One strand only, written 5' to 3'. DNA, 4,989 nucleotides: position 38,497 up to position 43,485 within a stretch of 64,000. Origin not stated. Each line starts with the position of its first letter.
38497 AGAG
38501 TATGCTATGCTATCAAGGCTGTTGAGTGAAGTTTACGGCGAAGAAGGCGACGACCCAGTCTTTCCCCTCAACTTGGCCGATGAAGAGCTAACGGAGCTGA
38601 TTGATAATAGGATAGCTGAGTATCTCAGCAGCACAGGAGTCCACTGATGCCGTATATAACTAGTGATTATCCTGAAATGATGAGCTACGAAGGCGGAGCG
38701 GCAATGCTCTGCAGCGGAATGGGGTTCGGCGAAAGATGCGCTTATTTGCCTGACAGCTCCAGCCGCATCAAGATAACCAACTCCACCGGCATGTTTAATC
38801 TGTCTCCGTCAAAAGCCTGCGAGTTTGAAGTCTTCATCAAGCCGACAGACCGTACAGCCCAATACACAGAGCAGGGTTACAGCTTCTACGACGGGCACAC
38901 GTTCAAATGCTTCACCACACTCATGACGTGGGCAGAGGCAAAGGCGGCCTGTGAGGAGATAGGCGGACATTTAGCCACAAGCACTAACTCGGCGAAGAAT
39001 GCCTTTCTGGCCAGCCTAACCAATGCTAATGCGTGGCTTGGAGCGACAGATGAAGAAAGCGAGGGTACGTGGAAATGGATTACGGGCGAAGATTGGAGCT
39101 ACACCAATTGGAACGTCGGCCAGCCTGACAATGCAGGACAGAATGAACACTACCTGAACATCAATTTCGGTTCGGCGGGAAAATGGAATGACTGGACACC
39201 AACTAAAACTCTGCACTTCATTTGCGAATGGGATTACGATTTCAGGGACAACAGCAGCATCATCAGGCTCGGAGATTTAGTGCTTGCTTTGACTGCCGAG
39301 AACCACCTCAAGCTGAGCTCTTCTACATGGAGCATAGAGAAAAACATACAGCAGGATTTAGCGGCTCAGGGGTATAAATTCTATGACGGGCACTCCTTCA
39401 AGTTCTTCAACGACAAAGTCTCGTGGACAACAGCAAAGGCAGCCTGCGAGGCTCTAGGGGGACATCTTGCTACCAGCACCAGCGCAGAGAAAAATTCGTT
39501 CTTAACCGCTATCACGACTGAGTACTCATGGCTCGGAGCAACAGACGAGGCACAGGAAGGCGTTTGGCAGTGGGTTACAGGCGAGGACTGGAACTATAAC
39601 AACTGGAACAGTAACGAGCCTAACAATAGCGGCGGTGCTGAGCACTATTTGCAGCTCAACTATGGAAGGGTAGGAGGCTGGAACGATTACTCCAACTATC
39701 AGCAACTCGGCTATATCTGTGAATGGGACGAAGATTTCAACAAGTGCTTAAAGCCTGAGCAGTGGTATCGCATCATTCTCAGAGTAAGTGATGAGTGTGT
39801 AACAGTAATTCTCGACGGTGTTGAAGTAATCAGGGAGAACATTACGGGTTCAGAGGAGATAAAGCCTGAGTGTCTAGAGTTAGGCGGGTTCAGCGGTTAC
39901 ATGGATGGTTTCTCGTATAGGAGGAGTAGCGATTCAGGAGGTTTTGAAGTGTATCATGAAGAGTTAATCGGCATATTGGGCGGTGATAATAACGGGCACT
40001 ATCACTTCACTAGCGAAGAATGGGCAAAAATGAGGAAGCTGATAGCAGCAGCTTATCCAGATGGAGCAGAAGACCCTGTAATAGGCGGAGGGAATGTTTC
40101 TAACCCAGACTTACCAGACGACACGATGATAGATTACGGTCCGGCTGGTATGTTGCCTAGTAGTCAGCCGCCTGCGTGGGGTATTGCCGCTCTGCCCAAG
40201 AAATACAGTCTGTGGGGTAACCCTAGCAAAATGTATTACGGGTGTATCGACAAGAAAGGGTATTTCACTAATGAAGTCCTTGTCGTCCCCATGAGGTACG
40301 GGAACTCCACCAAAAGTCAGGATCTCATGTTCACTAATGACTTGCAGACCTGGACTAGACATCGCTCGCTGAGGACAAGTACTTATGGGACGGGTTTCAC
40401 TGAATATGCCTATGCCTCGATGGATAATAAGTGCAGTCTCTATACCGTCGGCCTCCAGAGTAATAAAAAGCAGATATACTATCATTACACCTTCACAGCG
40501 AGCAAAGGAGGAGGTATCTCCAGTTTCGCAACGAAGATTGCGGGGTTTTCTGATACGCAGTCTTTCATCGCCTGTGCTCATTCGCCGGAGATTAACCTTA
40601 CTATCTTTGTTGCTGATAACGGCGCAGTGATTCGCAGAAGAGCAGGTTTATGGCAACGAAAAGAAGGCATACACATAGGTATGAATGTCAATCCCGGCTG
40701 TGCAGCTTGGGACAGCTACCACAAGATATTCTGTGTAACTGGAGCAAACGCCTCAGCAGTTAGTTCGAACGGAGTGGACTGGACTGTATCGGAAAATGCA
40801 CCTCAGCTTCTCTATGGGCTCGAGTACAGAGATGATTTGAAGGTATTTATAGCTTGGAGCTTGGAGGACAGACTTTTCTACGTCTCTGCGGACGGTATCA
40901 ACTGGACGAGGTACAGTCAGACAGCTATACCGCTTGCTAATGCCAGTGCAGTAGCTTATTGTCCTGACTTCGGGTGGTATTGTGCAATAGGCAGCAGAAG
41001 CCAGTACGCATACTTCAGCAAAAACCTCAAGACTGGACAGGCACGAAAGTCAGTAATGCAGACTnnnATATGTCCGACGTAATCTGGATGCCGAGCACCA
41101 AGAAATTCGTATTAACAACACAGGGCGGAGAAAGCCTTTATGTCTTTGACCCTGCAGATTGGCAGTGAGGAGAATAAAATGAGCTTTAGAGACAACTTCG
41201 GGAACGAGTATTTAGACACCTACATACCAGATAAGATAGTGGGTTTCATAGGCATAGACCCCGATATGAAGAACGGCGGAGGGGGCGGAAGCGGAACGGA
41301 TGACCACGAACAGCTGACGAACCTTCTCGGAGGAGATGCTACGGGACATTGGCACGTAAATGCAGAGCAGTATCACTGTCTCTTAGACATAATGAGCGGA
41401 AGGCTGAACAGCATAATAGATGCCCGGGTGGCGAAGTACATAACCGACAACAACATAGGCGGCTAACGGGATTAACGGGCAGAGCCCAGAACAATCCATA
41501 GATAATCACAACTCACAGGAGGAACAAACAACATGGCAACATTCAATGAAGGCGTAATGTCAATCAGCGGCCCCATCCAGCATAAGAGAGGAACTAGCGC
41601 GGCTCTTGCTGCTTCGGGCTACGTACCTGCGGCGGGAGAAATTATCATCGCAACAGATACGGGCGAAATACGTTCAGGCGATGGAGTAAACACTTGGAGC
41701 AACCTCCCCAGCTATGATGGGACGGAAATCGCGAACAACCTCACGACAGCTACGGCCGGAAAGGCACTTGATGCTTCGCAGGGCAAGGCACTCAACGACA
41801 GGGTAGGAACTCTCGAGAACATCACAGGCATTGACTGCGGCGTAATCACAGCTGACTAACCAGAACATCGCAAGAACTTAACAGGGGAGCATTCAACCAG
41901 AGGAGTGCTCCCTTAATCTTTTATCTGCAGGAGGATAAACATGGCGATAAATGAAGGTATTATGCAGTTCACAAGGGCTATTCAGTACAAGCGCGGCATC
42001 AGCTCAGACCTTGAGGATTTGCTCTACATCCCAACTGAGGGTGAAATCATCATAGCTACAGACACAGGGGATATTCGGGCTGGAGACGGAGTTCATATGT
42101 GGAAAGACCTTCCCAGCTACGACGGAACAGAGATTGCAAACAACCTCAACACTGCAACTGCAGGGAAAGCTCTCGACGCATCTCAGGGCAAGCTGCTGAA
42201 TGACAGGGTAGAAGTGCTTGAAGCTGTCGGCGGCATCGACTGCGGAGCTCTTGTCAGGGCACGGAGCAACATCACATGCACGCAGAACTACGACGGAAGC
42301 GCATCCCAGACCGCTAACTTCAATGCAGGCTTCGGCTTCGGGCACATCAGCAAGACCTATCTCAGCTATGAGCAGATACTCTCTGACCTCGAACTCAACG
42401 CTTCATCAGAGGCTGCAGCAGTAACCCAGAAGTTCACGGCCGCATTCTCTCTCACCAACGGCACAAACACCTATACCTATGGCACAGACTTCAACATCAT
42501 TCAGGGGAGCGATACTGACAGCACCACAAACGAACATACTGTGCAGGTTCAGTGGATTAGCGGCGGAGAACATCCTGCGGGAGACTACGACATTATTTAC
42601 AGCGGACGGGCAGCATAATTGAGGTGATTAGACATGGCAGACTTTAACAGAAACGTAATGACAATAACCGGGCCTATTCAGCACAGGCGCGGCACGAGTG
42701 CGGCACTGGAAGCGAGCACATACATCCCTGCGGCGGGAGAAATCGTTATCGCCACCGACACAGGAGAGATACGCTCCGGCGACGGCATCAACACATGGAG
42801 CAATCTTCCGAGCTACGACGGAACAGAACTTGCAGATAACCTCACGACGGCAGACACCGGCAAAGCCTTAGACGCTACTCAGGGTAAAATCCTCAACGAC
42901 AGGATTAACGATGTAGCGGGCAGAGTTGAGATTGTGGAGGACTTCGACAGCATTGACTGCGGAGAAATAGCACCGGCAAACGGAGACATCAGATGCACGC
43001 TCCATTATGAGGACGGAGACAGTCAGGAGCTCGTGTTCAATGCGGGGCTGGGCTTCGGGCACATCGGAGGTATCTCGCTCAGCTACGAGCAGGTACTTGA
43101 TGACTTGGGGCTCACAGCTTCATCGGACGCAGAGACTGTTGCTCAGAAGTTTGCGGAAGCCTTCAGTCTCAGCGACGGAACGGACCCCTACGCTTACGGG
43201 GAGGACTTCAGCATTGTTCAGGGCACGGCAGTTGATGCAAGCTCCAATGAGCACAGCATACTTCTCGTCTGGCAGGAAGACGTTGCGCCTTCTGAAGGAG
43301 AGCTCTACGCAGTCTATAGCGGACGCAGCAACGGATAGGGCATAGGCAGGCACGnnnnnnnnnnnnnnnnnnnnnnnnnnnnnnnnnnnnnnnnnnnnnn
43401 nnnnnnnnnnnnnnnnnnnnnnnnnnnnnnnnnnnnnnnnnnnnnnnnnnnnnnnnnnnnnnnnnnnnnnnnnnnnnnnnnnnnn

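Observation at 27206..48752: A ~21-kb receptor-binding region built from two reiterated N-terminal adaptor motifs (11 + 8 copies)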

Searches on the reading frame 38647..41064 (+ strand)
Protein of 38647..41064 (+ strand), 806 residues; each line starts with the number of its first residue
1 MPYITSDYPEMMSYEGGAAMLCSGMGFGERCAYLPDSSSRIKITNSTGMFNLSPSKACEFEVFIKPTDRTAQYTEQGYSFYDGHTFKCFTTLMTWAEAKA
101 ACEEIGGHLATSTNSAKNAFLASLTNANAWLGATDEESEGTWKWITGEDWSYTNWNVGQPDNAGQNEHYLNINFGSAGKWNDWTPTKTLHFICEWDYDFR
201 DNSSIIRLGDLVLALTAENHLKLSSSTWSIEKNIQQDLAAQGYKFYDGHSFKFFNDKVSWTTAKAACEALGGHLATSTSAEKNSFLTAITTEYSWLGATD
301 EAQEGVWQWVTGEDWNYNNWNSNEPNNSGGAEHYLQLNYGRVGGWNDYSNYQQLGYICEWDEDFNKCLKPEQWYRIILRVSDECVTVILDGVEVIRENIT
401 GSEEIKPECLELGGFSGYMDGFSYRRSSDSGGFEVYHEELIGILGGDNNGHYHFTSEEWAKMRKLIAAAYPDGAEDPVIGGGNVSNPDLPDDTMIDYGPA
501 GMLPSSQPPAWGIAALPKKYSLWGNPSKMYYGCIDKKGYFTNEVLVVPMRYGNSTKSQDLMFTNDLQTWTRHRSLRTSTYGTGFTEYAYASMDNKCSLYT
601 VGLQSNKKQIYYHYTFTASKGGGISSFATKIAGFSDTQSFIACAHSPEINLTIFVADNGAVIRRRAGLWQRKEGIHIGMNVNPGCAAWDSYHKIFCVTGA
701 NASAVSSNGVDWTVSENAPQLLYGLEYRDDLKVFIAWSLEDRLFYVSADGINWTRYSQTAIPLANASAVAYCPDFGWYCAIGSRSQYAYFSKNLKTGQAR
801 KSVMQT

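Call 7: search_protein_families(library=pfam, max_evalue=0.01, proteins=[window:38647-41064:+])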
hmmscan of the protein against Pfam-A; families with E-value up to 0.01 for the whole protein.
window:38647-41064:+ (806 aa): 2 families
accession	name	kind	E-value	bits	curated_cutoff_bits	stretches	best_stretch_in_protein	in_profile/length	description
PF00059.27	Lectin_C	-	3.1e-35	121.6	22.6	2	92-194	2-106/107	Lectin C-type domain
PF00193.23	Xlink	-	0.0031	18.2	27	0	93-124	13-43/92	Extracellular link domain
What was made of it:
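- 38647..41166 (+): LamG domain interrupted by two C-type lectins, then an F1b repeat and a propeller. An apparent 1-nt deletion lies near 41017-41030. Lectin_C 121.6 bits, two stretches (call 7).
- On C-type lectin (PF00059): 121.6 bits over two copies in 38647 (call 7).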

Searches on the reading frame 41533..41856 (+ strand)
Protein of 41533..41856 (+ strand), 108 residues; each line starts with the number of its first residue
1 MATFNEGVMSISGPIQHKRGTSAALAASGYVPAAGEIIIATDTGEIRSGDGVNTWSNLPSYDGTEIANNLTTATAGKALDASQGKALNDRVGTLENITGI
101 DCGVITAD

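Call 7: search_protein_families(library=pfam, max_evalue=0.01, proteins=[window:41533-41856:+])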
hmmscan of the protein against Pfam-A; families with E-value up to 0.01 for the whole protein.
window:41533-41856:+ (108 aa): 2 families
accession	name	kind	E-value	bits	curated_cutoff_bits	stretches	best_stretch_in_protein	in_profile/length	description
PF18454.7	Mtd_N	-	4.8e-10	39.6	26.3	1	15-52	1-36/37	Major tropism determinant N-terminal domain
PF22337.1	Phage_fiber_rpt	-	2.1e-08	34.1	27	1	66-98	1-33/34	Phage tail fiber repeats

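Call 83: search_solved_structures(query=window:41533-41856:+, max_evalue=10, show_alignments=2)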
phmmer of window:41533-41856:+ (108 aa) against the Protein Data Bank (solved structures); distinct sequences matched with E-value up to 10: 7.
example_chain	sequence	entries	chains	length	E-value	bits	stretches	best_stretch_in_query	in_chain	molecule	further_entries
6x3m_A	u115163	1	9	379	0.0073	19.8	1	14-64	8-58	Hyaluronoglucosaminidase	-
2yvv_A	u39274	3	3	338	0.022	18.2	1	14-60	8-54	Hyaluronidase, phage associated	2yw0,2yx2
2c3f_A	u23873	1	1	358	0.023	18.2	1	14-60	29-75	HYALURONIDASE, PHAGE ASSOCIATED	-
3eka_A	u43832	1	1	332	0.039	17.5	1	15-60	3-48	Hyaluronidase, phage associated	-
2dp5_A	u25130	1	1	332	0.042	17.4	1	15-60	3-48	Hyaluronidase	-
4mtm_A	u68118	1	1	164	0.13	15.7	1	45-92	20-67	Putative tail fiber protein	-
8tkp_A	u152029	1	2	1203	0.53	13.8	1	12-60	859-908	Transmembrane channel-like protein 2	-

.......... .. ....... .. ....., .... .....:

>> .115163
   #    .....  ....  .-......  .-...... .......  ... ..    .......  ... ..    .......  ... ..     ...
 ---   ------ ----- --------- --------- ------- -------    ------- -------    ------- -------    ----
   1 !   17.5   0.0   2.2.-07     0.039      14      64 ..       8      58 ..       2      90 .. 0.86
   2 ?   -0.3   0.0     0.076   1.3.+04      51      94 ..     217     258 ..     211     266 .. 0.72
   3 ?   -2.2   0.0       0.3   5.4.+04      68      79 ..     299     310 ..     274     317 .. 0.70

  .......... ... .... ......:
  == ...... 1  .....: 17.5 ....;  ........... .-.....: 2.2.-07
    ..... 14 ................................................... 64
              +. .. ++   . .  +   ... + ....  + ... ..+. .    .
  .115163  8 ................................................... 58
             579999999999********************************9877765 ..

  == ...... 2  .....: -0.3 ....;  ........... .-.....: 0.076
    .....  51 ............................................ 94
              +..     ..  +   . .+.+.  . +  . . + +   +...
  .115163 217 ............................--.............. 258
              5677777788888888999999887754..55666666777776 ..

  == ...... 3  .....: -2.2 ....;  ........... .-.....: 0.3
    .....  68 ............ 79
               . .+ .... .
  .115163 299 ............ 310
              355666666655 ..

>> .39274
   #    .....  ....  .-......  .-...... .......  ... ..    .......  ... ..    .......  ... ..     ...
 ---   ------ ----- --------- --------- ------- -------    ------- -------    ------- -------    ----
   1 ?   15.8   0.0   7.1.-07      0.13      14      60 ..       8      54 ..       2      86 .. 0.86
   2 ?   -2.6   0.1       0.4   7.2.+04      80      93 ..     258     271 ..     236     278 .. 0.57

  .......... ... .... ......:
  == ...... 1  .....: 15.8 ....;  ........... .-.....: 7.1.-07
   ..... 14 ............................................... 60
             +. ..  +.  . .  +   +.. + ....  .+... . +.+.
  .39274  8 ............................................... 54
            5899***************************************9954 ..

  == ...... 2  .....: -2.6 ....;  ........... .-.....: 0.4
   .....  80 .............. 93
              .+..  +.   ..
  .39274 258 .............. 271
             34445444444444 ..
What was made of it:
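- Closest known: Bordetella phage BPP-1 Mtd and other Mtd_N proteins. Same: The N-terminal Mtd_N module matches: six copies are above the Pfam cut-off, and there are weak PDB sequence matches to HylP N-termini (call 83).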

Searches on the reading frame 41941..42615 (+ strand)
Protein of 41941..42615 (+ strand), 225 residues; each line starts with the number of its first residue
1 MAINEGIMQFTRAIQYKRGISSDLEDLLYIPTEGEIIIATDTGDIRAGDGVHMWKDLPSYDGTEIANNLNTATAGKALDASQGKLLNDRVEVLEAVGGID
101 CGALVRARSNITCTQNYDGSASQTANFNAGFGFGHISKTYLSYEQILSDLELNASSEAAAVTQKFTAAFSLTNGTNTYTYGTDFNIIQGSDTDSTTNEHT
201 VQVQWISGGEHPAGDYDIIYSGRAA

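Call 8: search_protein_families(library=pfam, max_evalue=0.01, proteins=[window:41941-42615:+])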
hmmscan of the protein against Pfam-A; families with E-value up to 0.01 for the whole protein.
window:41941-42615:+ (225 aa): 2 families
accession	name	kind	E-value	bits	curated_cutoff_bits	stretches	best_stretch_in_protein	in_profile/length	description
PF22337.1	Phage_fiber_rpt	-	3.1e-05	24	27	1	65-90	1-26/34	Phage tail fiber repeats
PF18454.7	Mtd_N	-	0.0014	18.9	26.3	1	14-51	1-36/37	Major tropism determinant N-terminal domain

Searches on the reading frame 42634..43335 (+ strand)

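Call 8: search_protein_families(library=pfam, max_evalue=0.01, proteins=[window:42634-43335:+])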
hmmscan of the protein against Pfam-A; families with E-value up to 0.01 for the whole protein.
window:42634-43335:+ (234 aa): 2 families
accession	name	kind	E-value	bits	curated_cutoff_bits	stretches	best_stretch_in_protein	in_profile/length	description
PF18454.7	Mtd_N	-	1.3e-10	41.5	26.3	1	15-51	1-35/37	Major tropism determinant N-terminal domain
PF22337.1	Phage_fiber_rpt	-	3.2e-08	33.6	27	1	68-92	3-27/34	Phage tail fiber repeats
